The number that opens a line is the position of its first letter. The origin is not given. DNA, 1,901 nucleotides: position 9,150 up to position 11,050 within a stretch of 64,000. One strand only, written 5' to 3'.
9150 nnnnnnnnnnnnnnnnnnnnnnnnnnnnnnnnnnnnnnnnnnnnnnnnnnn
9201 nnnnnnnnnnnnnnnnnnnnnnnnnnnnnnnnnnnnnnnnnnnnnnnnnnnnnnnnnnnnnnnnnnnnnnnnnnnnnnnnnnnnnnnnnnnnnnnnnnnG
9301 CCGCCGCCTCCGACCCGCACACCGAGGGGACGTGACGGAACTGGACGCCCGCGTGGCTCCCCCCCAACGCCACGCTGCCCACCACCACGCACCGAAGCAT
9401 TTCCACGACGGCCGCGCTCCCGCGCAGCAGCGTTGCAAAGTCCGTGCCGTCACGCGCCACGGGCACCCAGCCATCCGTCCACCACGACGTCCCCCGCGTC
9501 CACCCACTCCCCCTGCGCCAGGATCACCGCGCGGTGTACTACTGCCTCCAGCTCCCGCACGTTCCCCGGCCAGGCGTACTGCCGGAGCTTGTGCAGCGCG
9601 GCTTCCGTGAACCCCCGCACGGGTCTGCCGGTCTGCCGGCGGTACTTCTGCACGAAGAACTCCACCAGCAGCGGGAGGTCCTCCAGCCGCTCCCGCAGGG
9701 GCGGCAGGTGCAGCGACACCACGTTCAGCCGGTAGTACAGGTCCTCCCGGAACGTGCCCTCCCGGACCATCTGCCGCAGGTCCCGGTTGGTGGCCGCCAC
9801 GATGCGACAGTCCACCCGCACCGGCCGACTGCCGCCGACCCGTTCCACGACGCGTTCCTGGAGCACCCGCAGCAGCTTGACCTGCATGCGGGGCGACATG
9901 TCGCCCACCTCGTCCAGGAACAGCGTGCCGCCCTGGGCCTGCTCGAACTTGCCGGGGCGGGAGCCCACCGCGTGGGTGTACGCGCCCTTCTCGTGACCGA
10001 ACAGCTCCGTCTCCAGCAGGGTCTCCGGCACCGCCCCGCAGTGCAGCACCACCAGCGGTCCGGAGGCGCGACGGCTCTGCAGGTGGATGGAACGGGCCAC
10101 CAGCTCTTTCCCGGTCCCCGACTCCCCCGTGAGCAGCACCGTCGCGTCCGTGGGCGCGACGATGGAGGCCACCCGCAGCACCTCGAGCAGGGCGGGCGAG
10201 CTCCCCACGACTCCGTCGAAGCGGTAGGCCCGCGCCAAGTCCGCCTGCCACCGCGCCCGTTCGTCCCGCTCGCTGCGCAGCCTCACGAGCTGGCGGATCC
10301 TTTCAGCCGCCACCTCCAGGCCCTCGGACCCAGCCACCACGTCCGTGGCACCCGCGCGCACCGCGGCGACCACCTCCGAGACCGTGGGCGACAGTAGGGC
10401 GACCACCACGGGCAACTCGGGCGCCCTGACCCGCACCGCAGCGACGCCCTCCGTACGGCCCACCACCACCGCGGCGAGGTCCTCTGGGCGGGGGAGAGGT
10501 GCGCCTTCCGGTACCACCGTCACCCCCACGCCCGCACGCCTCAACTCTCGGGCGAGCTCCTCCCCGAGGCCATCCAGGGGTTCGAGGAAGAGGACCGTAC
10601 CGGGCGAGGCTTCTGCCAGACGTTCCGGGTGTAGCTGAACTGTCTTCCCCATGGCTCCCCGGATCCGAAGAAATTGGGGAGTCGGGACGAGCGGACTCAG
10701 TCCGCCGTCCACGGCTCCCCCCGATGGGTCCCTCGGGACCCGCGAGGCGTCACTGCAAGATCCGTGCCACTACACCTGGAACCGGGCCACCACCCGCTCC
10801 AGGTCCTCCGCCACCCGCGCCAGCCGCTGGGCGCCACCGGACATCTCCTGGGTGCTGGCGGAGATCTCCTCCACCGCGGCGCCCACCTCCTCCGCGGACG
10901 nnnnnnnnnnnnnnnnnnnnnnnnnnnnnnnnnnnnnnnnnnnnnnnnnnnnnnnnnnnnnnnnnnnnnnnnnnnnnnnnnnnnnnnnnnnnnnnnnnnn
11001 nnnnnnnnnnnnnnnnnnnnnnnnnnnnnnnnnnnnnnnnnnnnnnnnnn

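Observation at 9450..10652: Flagellar sigma54 activator with no DNA-binding domain, a non-phosphorylatable receiver and a GAYTHA loop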

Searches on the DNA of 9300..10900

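Call 51: search_rna_families(source=window, start=9300, end=10900, threshold=evalue, max_evalue=10, show_alignments=3)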
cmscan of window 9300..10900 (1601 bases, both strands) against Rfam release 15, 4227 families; matches with E-value up to 10: 6.
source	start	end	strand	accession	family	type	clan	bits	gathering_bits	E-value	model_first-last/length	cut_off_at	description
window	10641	10711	-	RF01851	cyano_tmRNA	Gene;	CL00001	17.2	70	0.037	57-119/288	no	Cyanobacteria transfer-messenger RNA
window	10021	10093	+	RF01014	mir-1306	Gene; miRNA;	-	16.3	70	3.5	1-72/72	no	mir-1306 microRNA precursor family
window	9542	9605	-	RF00986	mir-920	Gene; miRNA;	-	16.3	70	5.4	1-74/74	no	mir-920 microRNA precursor family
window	10534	10613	-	RF01539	TB11Cs4H1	Gene; snRNA; snoRNA; HACA-box;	-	16.1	45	8.6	1-72/72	no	Trypanosomatid snoRNA TB11Cs4H1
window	10306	10348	-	RF00523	Prion_pknot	Cis-reg;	-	15.6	39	8.8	1-40/40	no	Prion pseudoknot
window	10506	10643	+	RF02142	HOXA11-AS1_6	Gene; lncRNA;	-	11.9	50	9.3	1-179/179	no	HOXA11 antisense RNA 1 conserved region 6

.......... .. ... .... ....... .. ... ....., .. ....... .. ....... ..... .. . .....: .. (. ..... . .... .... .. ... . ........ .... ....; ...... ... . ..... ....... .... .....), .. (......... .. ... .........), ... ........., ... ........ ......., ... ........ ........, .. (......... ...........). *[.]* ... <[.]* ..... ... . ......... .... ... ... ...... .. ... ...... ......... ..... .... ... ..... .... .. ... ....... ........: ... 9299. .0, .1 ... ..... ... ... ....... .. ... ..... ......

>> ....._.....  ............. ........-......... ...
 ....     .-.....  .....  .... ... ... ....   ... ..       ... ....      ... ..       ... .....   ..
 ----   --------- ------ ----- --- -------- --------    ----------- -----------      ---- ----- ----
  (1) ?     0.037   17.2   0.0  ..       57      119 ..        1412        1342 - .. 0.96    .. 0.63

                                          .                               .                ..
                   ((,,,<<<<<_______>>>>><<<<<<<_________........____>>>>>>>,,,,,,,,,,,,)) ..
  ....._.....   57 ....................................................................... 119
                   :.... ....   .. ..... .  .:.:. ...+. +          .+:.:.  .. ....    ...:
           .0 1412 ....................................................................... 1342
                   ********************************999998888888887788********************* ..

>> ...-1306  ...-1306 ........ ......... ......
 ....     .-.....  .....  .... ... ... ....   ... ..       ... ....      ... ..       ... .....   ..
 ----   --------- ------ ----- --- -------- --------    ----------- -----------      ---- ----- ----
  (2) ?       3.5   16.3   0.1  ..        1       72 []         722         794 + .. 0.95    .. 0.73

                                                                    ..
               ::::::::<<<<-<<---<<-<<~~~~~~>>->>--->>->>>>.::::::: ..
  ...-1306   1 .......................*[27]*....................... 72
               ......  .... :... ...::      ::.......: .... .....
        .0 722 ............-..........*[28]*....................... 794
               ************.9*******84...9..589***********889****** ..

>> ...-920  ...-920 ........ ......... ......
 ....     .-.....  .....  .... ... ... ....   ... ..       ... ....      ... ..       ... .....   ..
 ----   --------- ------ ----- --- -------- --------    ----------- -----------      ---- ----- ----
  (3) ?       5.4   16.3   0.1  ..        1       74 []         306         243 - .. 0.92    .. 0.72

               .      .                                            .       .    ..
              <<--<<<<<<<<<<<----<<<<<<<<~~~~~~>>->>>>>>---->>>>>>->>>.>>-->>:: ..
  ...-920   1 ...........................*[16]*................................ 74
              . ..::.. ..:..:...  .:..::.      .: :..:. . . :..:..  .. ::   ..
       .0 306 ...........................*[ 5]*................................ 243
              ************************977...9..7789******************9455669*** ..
